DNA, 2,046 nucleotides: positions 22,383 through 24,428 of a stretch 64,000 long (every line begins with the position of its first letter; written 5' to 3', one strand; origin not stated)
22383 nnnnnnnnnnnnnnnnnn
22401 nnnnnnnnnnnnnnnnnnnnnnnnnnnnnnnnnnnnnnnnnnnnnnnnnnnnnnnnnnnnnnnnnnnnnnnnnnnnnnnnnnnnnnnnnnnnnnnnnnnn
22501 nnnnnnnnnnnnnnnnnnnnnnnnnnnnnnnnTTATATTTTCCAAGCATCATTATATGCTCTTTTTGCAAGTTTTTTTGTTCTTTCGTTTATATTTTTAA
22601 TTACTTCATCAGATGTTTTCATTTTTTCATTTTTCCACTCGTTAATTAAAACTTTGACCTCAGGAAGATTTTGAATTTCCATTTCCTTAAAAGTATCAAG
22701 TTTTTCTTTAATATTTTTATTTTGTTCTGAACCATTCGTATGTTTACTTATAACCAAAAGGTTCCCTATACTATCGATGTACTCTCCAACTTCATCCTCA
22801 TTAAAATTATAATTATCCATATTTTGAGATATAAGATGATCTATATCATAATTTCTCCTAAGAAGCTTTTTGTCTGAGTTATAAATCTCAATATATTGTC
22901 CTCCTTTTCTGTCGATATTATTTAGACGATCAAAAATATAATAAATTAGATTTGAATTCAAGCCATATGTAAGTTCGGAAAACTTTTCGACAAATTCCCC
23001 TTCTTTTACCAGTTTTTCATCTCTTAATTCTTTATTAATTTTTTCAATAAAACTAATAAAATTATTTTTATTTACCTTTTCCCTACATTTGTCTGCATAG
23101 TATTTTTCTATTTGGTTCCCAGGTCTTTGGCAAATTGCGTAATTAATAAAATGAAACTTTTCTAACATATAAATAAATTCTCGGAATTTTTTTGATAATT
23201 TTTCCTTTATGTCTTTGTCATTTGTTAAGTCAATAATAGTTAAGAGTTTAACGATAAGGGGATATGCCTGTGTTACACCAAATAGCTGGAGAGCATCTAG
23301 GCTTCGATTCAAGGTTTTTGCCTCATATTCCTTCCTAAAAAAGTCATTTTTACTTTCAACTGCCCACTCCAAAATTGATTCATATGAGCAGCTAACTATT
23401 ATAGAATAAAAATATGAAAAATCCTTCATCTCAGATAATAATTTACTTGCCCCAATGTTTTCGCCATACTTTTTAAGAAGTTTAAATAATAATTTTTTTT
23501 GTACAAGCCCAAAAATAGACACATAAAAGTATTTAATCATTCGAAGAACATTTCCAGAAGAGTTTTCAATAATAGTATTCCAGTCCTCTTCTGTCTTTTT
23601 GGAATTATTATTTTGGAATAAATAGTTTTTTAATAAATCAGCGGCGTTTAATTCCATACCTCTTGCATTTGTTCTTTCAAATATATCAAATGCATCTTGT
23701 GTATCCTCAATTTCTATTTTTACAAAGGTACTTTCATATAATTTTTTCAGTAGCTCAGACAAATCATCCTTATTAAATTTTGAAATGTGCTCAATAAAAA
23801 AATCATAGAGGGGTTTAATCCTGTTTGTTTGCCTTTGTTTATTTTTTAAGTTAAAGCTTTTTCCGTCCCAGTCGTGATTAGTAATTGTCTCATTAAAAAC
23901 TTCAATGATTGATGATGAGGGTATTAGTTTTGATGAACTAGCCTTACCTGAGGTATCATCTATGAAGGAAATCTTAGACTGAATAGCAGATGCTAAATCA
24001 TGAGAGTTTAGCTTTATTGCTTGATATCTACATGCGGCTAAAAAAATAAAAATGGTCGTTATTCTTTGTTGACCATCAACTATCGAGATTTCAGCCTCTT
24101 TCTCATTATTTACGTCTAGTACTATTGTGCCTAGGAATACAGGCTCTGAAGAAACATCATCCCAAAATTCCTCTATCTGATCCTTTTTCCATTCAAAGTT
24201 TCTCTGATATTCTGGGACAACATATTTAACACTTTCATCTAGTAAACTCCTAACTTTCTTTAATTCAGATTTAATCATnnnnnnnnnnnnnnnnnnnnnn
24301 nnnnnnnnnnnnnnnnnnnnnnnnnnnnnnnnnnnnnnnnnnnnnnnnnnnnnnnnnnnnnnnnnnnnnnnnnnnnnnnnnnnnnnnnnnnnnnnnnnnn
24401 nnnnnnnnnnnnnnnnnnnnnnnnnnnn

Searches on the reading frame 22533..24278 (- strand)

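Call 6: search_protein_families(library=pfam, proteins=[window:22533-24278:-], max_evalue=0.01)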
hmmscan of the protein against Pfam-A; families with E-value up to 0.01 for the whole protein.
window:22533-24278:- (581 aa): 2 families
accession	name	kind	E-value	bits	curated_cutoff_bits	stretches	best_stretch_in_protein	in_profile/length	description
PF03235.19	GmrSD_N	-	1.6e-39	136.6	33.2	1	11-221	3-199/199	GmrSD restriction endonuclease, N-terminal domain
PF07510.16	GmrSD_C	-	2.6e-05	24.6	23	1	435-553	13-121/138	GmrSD restriction endonucleases, C-terminal domain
